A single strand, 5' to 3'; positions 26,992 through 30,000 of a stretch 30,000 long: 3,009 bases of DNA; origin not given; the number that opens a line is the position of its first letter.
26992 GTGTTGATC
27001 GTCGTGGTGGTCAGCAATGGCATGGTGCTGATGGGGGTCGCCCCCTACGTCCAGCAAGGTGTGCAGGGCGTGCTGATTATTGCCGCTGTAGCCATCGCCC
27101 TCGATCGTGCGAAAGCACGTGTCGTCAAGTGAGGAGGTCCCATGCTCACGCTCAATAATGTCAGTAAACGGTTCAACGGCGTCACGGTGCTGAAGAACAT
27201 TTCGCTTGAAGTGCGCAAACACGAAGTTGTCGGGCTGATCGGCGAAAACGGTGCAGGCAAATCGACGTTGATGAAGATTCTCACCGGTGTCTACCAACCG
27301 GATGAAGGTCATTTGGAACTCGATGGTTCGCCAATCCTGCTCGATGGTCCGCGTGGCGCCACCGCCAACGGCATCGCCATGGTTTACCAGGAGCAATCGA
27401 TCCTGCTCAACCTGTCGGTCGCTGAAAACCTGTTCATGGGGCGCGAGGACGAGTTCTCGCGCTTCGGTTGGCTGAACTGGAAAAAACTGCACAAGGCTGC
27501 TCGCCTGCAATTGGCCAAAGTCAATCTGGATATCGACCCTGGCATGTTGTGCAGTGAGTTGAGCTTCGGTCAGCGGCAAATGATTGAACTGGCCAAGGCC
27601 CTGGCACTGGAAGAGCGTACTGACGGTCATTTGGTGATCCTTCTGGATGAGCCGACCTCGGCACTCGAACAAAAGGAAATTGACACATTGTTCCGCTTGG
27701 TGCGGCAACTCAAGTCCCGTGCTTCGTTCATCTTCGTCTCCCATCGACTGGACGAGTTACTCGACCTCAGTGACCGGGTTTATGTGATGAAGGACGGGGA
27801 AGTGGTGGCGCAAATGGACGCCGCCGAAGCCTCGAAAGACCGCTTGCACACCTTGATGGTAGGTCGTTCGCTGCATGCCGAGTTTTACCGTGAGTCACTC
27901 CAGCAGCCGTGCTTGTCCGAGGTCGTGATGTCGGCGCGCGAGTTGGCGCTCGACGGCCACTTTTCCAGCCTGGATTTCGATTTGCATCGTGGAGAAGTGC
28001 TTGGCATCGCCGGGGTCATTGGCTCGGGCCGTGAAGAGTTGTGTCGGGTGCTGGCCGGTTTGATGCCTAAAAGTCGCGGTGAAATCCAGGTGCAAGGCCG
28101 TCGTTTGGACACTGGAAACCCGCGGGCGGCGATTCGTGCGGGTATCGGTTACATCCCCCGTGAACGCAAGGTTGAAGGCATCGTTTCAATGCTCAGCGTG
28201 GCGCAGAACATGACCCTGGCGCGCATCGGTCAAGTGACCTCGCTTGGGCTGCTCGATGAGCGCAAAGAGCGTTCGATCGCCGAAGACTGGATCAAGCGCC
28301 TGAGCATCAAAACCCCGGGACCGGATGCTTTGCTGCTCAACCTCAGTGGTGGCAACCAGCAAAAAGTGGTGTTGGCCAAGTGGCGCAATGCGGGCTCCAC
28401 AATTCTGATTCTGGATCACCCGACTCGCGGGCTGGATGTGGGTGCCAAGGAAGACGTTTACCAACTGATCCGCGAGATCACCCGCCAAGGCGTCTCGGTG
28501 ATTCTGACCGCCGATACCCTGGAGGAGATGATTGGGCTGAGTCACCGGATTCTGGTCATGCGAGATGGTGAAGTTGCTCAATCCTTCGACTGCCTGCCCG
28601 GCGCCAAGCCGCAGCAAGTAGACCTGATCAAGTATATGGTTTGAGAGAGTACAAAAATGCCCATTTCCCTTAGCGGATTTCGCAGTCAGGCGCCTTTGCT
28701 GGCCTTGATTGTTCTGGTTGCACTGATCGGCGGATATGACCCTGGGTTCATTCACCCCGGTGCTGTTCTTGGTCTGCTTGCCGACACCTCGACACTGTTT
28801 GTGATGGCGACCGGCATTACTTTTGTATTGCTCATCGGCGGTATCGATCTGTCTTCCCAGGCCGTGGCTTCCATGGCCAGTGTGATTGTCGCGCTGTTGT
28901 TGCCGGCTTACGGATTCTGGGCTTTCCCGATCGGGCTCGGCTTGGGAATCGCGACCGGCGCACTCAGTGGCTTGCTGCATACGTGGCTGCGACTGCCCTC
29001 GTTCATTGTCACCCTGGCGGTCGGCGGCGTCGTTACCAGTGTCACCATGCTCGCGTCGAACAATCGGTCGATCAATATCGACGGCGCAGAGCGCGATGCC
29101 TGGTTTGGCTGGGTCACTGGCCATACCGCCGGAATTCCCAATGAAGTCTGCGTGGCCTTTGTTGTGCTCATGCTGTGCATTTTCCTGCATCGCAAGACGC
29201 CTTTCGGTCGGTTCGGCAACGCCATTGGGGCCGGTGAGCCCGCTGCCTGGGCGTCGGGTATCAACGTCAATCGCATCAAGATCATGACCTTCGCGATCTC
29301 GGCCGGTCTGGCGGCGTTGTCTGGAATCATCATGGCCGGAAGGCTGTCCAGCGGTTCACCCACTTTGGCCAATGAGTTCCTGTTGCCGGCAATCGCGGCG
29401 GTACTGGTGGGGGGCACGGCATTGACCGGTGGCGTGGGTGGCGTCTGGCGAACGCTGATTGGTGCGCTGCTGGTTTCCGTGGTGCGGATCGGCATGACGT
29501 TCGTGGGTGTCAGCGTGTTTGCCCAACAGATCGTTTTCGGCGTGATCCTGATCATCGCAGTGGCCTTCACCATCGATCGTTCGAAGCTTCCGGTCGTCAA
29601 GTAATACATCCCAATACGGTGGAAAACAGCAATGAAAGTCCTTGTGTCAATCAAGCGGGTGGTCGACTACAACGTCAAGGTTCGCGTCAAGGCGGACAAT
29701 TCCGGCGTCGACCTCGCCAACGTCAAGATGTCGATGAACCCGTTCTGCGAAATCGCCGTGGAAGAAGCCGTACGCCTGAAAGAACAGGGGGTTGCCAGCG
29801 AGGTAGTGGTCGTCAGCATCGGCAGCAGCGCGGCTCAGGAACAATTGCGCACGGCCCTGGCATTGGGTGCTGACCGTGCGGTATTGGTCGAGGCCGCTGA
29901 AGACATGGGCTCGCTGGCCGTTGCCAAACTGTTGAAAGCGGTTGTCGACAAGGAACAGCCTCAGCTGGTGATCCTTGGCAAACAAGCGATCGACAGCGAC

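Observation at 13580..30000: An unassigned hybrid catabolic cluster joining sugar-type uptake, alcohol/aldehyde oxidation, CoA-thioester chemistry, DUF993/TIM-barrel enzymes and a dedicated ETF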

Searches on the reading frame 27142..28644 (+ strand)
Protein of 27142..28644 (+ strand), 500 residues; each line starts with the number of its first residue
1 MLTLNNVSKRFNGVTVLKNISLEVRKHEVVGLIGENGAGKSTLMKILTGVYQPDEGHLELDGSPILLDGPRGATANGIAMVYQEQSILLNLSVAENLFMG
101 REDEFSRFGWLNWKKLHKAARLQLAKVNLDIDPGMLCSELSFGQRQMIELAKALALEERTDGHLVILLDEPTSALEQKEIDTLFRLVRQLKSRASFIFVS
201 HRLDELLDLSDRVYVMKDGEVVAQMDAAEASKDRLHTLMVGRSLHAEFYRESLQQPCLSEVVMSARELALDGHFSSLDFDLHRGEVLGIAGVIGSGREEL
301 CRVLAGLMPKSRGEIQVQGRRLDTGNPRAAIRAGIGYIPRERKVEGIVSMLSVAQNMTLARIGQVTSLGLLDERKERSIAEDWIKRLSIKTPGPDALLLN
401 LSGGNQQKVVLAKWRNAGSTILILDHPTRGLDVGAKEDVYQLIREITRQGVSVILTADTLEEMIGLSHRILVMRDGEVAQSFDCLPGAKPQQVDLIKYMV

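Call 4: search_protein_families(library=pfam, proteins=[window:27142-28644:+])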
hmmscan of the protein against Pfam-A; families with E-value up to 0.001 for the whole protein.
window:27142-28644:+ (500 aa): 4 families
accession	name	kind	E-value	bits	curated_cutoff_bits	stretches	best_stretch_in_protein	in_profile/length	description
PF00005.33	ABC_tran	-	1.4e-48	165.4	25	2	17-173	1-137/137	ABC transporter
PF13304.12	AAA_21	-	4.2e-14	53.7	27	0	138-207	236-303/304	AAA domain, putative AbiEii toxin, Type IV TA system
PF02463.25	SMC_N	-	5.3e-11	42.8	40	1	132-214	135-209/220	RecF/RecN/SMC N terminal domain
PF09818.15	ABC_ATPase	-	7.6e-05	22.3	23.2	0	165-224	190-254/283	P-loop domain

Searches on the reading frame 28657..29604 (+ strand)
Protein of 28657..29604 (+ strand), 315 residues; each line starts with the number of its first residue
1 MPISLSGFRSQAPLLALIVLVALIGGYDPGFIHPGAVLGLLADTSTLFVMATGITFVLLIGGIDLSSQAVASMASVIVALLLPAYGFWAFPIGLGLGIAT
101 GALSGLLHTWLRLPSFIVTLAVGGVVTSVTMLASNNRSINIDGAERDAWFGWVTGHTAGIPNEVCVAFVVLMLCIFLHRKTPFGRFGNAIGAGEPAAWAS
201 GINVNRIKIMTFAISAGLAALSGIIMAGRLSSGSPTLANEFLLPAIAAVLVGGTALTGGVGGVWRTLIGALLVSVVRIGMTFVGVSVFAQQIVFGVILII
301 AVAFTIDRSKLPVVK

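Call 4: search_protein_families(library=pfam, proteins=[window:28657-29604:+])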
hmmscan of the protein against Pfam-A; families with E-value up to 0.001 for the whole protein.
window:28657-29604:+ (315 aa): 1 family
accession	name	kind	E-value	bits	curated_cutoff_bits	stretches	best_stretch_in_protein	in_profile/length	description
PF02653.21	BPD_transp_2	-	9.1e-29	100.9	26.8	1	38-302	3-269/269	Branched-chain amino acid transport system / permease component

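Call 67: find_encoding_contigs(protein=window:28657-29604:+, flank=10000, max_places=2)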
Protein window:28657-29604:+ (315 aa): 3 contigs read that carry it; 2 places shown.
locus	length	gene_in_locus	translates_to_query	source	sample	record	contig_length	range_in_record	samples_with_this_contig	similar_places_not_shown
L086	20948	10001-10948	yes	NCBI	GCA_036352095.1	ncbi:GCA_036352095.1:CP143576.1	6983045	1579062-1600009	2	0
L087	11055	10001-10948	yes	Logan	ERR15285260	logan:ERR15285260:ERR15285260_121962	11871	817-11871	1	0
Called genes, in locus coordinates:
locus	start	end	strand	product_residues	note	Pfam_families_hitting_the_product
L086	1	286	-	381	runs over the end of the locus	PF02771:Acyl-CoA_dh_N, PF02770:Acyl-CoA_dh_M, PF00441:Acyl-CoA_dh_1, PF22924:ACOX_C_alpha1 (faint), PF08028:Acyl-CoA_dh_2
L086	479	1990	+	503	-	PF01144:CoA_trans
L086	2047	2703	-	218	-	PF00440:TetR_N, PF17938:TetR_C_29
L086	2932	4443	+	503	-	PF00171:Aldedh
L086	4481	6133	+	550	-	PF00732:GMC_oxred_N, PF00890:FAD_binding_2 (faint), PF01266:DAO (weak), PF05834:Lycopene_cycl (weak), PF05199:GMC_oxred_C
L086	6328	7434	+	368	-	PF13407:Peripla_BP_4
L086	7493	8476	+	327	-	PF02653:BPD_transp_2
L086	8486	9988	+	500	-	PF02463:SMC_N (faint), PF00005:ABC_tran, PF13304:AAA_21 (faint), PF00005:ABC_tran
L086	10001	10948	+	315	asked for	PF02653:BPD_transp_2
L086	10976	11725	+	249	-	PF01012:ETF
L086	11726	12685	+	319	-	PF01012:ETF, PF00766:ETF_alpha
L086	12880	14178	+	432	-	PF04966:OprB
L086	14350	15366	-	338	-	PF00248:Aldo_ket_red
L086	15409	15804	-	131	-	PF03928:HbpS-like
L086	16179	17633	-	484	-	PF13356:Arm-DNA-bind_3, PF22022:Phage_int_M (weak), PF00589:Phage_integrase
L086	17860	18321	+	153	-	-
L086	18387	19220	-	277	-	PF27522:YDMC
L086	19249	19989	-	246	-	PF00106:adh_short, PF13561:adh_short_C2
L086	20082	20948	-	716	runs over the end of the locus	PF07715:Plug, PF00593:TonB_dep_Rec_b-barrel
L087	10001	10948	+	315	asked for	PF02653:BPD_transp_2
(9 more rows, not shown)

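Call 77: search_solved_structures(query=L086:14350-15366:-, max_evalue=1e-30)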
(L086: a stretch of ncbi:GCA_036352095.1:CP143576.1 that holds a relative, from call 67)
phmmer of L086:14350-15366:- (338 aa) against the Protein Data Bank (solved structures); distinct sequences matched with E-value up to 1e-30: 0.

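Call 108: search_protein_families(library=ncbifam, proteins=[L086:12880-14178:+], max_evalue=1e-10)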
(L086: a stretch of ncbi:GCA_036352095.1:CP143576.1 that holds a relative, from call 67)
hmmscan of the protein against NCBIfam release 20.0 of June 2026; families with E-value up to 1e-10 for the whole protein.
L086:12880-14178:+ (432 aa): 0 families

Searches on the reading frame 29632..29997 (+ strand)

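Call 26: search_protein_families(library=ncbifam, proteins=[window:29632-29997:+], max_evalue=0.00001)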
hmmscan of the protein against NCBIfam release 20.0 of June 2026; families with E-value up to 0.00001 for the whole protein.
window:29632-29997:+ (122 aa): 3 families
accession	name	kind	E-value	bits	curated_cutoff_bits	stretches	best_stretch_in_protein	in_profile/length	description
NF042971.1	AcrlCoAredClosAcrB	equivalog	3.2e-17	62.5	475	1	1-121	1-124/266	acryloyl-CoA reductase electron transfer subunit gamma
NF040731.1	flavo_sub_EftB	exception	5.2e-13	48.9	445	1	2-121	1-122/260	electron transfer flavoprotein subunit beta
TIGR04503.1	mft_etfB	hypoth_equivalog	7e-12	45.3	200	1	16-121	11-124/290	mycofactocin-associated electron transfer flavoprotein beta subunit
